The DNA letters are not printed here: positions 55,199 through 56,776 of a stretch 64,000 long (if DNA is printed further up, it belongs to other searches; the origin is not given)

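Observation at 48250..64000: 16-kb carbohydrate island combining NagA/NagB-type enzymes with a DegT aminotransferase, a Gfo/Idh/MocA oxidoreductase, a ceramidase-like amidase, a LarA-like protein, cupins, an SDR and KdgK: a candidate undescribed amino-sugar or aminocyclitol catabolic pathway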

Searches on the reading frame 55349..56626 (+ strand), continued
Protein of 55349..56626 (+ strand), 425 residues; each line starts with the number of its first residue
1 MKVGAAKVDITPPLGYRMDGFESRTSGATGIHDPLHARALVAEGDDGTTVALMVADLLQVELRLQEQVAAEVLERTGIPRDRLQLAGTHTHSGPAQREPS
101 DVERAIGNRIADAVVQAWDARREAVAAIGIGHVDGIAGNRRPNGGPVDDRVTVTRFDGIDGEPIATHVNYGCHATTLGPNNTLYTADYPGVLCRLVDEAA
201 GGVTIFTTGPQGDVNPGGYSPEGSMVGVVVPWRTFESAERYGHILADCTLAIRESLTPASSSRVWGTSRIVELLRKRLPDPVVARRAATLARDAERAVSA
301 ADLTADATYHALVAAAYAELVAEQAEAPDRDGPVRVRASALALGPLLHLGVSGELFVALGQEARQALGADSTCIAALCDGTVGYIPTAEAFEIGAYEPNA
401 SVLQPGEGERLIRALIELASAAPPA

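Call 64: search_protein_families(library=ncbifam, proteins=[L001:17705-18787:-, L001:18935-20605:+, L019:16119-17135:+, L031:14795-15388:+, L031:13547-14566:+, L034:11269-12696:+, L043:11889-13112:+, L043:13248-14327:+, L043:15896-16597:+, L044:2332-3315:+], max_evalue=1e-8)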
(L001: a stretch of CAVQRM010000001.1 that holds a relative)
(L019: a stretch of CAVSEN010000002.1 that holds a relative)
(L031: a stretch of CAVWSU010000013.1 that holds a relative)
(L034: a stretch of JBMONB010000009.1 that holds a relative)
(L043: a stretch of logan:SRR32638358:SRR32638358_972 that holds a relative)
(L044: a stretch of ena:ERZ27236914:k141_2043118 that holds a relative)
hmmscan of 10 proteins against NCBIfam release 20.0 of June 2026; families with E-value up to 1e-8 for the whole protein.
L001:17705-18787:- (360 aa): 5 families
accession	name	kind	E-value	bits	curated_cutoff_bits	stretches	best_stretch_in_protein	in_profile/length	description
NF041633.1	trifunc_aldol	exception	1.1e-73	248.7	700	1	14-360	243-580/580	KHG/KDPG aldolase/sugar kinase fusion protein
NF041332.1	KDG_KDGal_kin_Halo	equivalog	2.3e-40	139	440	1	14-360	3-320/320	bifunctional 2-dehydro-3-deoxygluconokinase/2-dehydro-3-deoxygalactonokinase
TIGR04382.1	myo_inos_iolC_N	equivalog_domain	2.5e-29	102.5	300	1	13-348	2-306/309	5-dehydro-2-deoxygluconokinase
NF040938.1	KDG_KDGal_kin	equivalog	4.7e-21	75.2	400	1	16-221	2-195/305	bifunctional 2-dehydro-3-deoxygluconokinase/2-dehydro-3-deoxygalactonokinase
NF006957.1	PRK09434.1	equivalog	1.6e-09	37.7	450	0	145-337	119-291/302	fructokinase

L001:18935-20605:+ (556 aa): 0 families

L019:16119-17135:+ (338 aa): 8 families
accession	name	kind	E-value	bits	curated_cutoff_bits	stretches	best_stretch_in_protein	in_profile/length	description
NF001684.0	PRK00443.1-4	subfamily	1.4e-28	100.2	326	1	91-322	9-237/260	glucosamine-6-phosphate deaminase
TIGR00502.1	nagB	equivalog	3.1e-25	89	236.9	1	138-325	60-246/259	glucosamine-6-phosphate deaminase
NF001682.0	PRK00443.1-1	equivalog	2.9e-22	79.3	528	1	139-326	52-234/262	glucosamine-6-phosphate deaminase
NF002557.0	PRK02122.1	subfamily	8.1e-21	73.8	384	1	79-329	25-279/653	glucosamine-6-phosphate deaminase-like protein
NF007291.0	PRK09762.1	equivalog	8.7e-16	58.2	271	1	139-317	59-232/236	galactosamine-6-phosphate isomerase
NF001685.0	PRK00443.1-5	equivalog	2.7e-15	56.3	513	1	139-321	61-242/266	glucosamine-6-phosphate deaminase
NF009022.0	PRK12358.1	equivalog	8.2e-13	48.4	247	1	205-323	118-234/239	glucosamine-6-phosphate deaminase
TIGR01198.1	pgl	equivalog_domain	9.9e-10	38.3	124.45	1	90-323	4-231/234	6-phosphogluconolactonase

L031:14795-15388:+ (197 aa): 2 families
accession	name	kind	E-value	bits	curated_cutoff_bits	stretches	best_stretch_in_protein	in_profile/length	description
NF041633.1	trifunc_aldol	exception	1.7e-23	82.9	700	1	7-144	284-415/580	KHG/KDPG aldolase/sugar kinase fusion protein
NF041332.1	KDG_KDGal_kin_Halo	equivalog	7e-14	52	440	1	13-145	50-177/320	bifunctional 2-dehydro-3-deoxygluconokinase/2-dehydro-3-deoxygalactonokinase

L031:13547-14566:+ (339 aa): 9 families
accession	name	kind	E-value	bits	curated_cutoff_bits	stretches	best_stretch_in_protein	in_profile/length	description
NF007161.0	PRK09599.1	subfamily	1.4e-131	438.2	271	1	1-338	1-300/302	NADP-dependent phosphogluconate dehydrogenase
TIGR00872.1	gnd_rel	equivalog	5e-126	419.9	297.2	1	1-339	1-298/299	phosphogluconate dehydrogenase (NAD(+)-dependent, decarboxylating)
NF006765.0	PRK09287.1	equivalog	4.5e-59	200.6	413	1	2-213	5-206/476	NADP-dependent phosphogluconate dehydrogenase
TIGR00873.1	gnd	equivalog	1.9e-57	195.2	426.7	1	2-213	1-202/467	decarboxylating NADP(+)-dependent phosphogluconate dehydrogenase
TIGR01692.1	HIBADH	equivalog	3.1e-13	49.7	291.6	1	6-154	2-150/288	3-hydroxyisobutyrate dehydrogenase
TIGR01505.1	tartro_sem_red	equivalog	3.3e-12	46.3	340.75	1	3-155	2-154/291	2-hydroxy-3-oxopropionate reductase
NF043037.1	ThreonDh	equivalog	5.1e-12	45.8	350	1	2-163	4-165/297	L-threonate dehydrogenase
NF008592.0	PRK11559.1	equivalog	1.9e-10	40.5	397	1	1-154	3-156/296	2-hydroxy-3-oxopropionate reductase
NF011633.0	PRK15059.1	equivalog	7e-10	38.6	451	1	1-154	1-153/292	2-hydroxy-3-oxopropionate reductase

L034:11269-12696:+ (475 aa): 0 families

L043:11889-13112:+ (407 aa): 4 families
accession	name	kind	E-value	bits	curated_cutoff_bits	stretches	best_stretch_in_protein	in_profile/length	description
NF051886.1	XaaProDiPepCaul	equivalog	5.9e-48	163.9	500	1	20-390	15-389/398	Xaa-Pro dipeptidase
TIGR01224.1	hutI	equivalog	4.3e-15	55.4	298.15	0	26-100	6-81/377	imidazolonepropionase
NF006689.0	PRK09237.1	equivalog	5.5e-11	41.6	371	1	7-114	7-97/383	amidohydrolase/deacetylase family metallohydrolase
TIGR03178.1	allantoinase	equivalog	8.6e-11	41.3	357.85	0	23-97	17-83/441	allantoinase AllB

L043:13248-14327:+ (359 aa): 8 families
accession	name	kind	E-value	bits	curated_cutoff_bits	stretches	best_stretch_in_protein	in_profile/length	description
NF052482.1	sulfolyase_CuyA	equivalog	2.7e-76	256.5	450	1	20-350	2-331/332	D-cysteate sulfo-lyase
NF052537.1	CoM_syn_XcbE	exception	1.7e-66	224.6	450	1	20-340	2-317/322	coenzyme M biosynthesis enzyme XcbE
TIGR01275.1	ACC_deam_rel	subfamily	5.1e-60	203.4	289.4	1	29-347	3-318/321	pyridoxal phosphate-dependent enzymes, D-cysteine desulfhydrase family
NF003030.0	PRK03910.1-3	equivalog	1.8e-56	191.7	429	1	15-350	4-335/338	D-cysteine desulfhydrase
TIGR01274.1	ACC_deam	equivalog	9.8e-54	182.7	392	1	21-347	2-331/337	1-aminocyclopropane-1-carboxylate deaminase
NF010646.0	PRK14045.1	equivalog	1.9e-53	181.9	550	1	21-350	9-325/329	1-aminocyclopropane-1-carboxylate deaminase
NF003032.0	PRK03910.1-5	equivalog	2.9e-50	171.3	469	1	17-347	3-327/330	D-cysteine desulfhydrase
NF003029.0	PRK03910.1-1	equivalog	6.5e-48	163.8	610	1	20-347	5-325/328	D-cysteine desulfhydrase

L043:15896-16597:+ (233 aa): 9 families
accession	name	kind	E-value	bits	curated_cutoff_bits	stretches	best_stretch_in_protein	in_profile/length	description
NF006093.0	PRK08245.1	subfamily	1.8e-85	286.2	208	1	2-229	7-235/240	hypothetical protein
NF009399.0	PRK12764.1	equivalog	1e-72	245.8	444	1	2-228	269-493/501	fumarylacetoacetate hydrolase family protein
NF004850.0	PRK06201.1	subfamily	9.7e-30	103.7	231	1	8-210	22-208/222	hypothetical protein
NF006731.0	PRK09262.1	equivalog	1.7e-25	89.9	179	1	9-209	24-208/229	4-carboxy-4-hydroxy-2-oxoadipate aldolase/oxaloacetate decarboxylase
NF005442.0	PRK07028.1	equivalog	2e-23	82.7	593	1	3-211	227-417/430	bifunctional hexulose-6-phosphate synthase/ribonuclease regulator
TIGR02798.1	ligK_PcmE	equivalog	3.9e-22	78.9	304.5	1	68-208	62-201/222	4-carboxy-4-hydroxy-2-oxoadipate aldolase/oxaloacetate decarboxylase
NF006875.0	PRK09372.1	equivalog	3.1e-12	46.5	136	1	67-183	43-158/161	ribonuclease E activity regulator RraA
TIGR01935.1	NOT-MenG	subfamily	5.5e-11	42.5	123.8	1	67-178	40-149/150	RraA family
NF009134.0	PRK12487.1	equivalog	1.3e-09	38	196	1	75-183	51-158/161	putative 4-hydroxy-4-methyl-2-oxoglutarate aldolase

L044:2332-3315:+ (327 aa): 21 families
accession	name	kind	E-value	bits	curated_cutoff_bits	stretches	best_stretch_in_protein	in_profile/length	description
TIGR03560.1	F420_Rv1855c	subfamily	3e-64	216.9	231.4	1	14-228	9-226/227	TIGR03560 family F420-dependent LLM class oxidoreductase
TIGR03856.1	F420_MSMEG_2906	subfamily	5e-57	193.3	243.7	1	5-232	2-212/249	LLM class F420-dependent oxidoreductase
TIGR03619.1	F420_Rv2161c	subfamily_domain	4e-39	134.7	166.9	1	24-287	4-245/247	TIGR03619 family F420-dependent LLM class oxidoreductase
TIGR03621.1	F420_MSMEG_2516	subfamily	4.8e-32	111.3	213.15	1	15-199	11-178/295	TIGR03621 family F420-dependent LLM class oxidoreductase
TIGR04021.1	LLM_DMSO2_sfnG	equivalog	1.6e-19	70.5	382.95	1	10-251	18-255/350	dimethylsulfone monooxygenase SfnG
TIGR03571.1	lucif_BA3436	subfamily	8.7e-19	67.9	303.9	1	26-194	39-204/304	TIGR03571 family LLM class oxidoreductase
TIGR03557.1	F420_G6P_family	subfamily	1.2e-18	67.3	210.4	1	7-199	2-190/316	TIGR03557 family F420-dependent LLM class oxidoreductase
NF002619.0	PRK02271.1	equivalog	5.5e-17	62.1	276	1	29-243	25-224/329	5,10-methylenetetrahydromethanopterin reductase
TIGR03555.1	F420_mer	equivalog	6e-17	62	348.7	1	28-243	22-223/325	5,10-methylenetetrahydromethanopterin reductase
TIGR03857.1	F420_MSMEG_2249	hypoth_equivalog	5.3e-16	58.8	218.4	1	54-248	41-229/329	TIGR03857 family LLM class F420-dependent oxidoreductase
TIGR03612.1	RutA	equivalog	4.4e-15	56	498.3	1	50-248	62-259/355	pyrimidine utilization protein A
TIGR03559.1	F420_Rv3520c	subfamily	5e-13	48.8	335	1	56-245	41-239/325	LLM class F420-dependent oxidoreductase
TIGR03565.1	alk_sulf_monoox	equivalog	1.3e-12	47.5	518.2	1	54-242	54-237/346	FMNH2-dependent alkanesulfonate monooxygenase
TIGR03860.1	FMN_nitrolo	subfamily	1.4e-12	47.1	279.7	1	24-120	35-137/422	NtaA/DmoA family FMN-dependent monooxygenase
NF001939.1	PRK00719.1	subfamily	6.4e-12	44.9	510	1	54-244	54-239/373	alkanesulfonate monooxygenase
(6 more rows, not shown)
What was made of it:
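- Checked: Full-length orthologs are 360 aa (call 64).
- The kinase resembles KDG kinases (call 64).
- Tried and rejected: Rejected, because full-length orthologs are 360 aa (call 64).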

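Call 68: find_encoding_contigs(protein=P0127, flank=10000, max_places=2)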
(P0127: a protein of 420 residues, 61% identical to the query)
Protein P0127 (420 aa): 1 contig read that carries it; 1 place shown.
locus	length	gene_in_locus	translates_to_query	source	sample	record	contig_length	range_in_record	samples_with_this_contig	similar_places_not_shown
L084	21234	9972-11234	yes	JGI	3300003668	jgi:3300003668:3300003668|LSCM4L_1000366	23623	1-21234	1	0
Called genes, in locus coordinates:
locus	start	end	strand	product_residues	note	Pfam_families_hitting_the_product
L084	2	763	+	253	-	?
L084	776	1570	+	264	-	PF04962:KduI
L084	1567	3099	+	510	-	PF00370:FGGY_N, PF02782:FGGY_C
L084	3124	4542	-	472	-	PF07221:GlcNAc_2-epim (weak)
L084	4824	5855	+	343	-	PF00356:LacI, PF00532:Peripla_BP_1, PF13407:Peripla_BP_4, PF13377:Peripla_BP_3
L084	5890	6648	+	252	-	PF13580:SIS_2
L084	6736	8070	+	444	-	PF01547:SBP_bac_1, PF13416:SBP_bac_8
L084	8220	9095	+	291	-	PF00528:BPD_transp_1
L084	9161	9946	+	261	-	PF00528:BPD_transp_1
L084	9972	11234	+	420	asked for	PF04734:Ceramidase_alk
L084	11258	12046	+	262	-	PF01182:Glucosamine_iso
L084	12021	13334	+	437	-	PF07260:ANKH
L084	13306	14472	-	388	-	PF01979:Amidohydro_1, PF07969:Amidohydro_3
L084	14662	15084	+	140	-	PF02782:FGGY_C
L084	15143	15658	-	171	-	PF12673:SipL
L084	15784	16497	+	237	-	PF12847:Methyltransf_18, PF04816:TrmK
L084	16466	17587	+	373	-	PF01784:DUF34_NIF3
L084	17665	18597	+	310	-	PF00005:ABC_tran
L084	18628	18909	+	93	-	PF00111:Fer2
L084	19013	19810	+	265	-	PF04055:Radical_SAM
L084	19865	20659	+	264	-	-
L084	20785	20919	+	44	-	-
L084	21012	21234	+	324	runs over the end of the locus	PF00480:ROK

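Call 69: find_encoding_contigs(protein=P0124, flank=10000, max_places=2)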
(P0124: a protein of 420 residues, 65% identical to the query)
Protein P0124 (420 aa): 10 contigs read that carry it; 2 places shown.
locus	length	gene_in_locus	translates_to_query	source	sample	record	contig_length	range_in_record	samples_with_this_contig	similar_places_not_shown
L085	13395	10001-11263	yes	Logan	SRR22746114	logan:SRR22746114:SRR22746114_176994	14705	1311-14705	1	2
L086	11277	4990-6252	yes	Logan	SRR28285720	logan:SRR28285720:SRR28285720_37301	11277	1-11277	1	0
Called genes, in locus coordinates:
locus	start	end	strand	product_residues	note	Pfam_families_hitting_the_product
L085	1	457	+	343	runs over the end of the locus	PF03401:TctC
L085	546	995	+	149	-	PF07331:TctB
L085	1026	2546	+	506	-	PF01970:TctA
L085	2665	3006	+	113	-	PF03601:Cons_hypoth698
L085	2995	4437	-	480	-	-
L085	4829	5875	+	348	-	PF00356:LacI, PF00532:Peripla_BP_1, PF13407:Peripla_BP_4, PF13377:Peripla_BP_3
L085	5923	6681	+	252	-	PF13580:SIS_2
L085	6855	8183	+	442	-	PF01547:SBP_bac_1, PF13416:SBP_bac_8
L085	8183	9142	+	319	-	PF00528:BPD_transp_1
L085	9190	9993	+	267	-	PF00528:BPD_transp_1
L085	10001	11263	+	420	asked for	PF04734:Ceramidase_alk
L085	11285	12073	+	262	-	PF01182:Glucosamine_iso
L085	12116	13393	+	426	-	?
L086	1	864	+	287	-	?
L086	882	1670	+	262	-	PF13580:SIS_2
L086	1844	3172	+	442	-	PF01547:SBP_bac_1, PF13416:SBP_bac_8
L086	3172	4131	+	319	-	PF00528:BPD_transp_1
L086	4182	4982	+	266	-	PF00528:BPD_transp_1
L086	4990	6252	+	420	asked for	PF04734:Ceramidase_alk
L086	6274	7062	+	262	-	PF01182:Glucosamine_iso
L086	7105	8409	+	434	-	PF07260:ANKH (faint)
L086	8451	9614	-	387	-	PF01979:Amidohydro_1, PF07969:Amidohydro_3 (weak)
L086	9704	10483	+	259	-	PF00106:adh_short, PF08659:KR, PF13561:adh_short_C2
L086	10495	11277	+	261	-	?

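Call 70: find_encoding_contigs(protein=P0125, flank=10000, max_places=2)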
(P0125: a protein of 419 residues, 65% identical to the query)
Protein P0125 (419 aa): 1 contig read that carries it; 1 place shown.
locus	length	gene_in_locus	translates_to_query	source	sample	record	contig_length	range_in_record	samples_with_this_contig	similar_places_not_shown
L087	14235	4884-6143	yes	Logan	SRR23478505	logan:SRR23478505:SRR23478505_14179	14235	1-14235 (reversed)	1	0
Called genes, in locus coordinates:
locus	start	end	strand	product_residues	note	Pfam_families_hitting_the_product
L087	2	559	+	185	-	?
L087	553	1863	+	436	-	PF07260:ANKH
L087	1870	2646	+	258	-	PF01182:Glucosamine_iso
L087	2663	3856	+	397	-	PF01041:DegT_DnrJ_EryC1, PF00155:Aminotran_1_2 (faint), PF01212:Beta_elim_lyase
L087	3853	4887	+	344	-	PF01408:GFO_IDH_MocA, PF03447:NAD_binding_3, PF02894:GFO_IDH_MocA_C, PF22725:GFO_IDH_MocA_C3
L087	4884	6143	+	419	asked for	PF04734:Ceramidase_alk (weak)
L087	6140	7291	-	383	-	PF01979:Amidohydro_1 (weak), PF07969:Amidohydro_3 (faint)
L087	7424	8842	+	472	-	PF07221:GlcNAc_2-epim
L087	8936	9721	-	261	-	PF00378:ECH_1, PF16113:ECH_2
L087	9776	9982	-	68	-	PF00108:Thiolase_N (weak)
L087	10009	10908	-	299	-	PF00561:Abhydrolase_1, PF12146:Hydrolase_4, PF12697:Abhydrolase_6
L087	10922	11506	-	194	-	PF00440:TetR_N, PF16925:TetR_C_13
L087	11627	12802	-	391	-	PF02746:MR_MLE_N, PF13378:MR_MLE_C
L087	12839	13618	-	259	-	PF00106:adh_short, PF08659:KR, PF13561:adh_short_C2, PF23441:SDR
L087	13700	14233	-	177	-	?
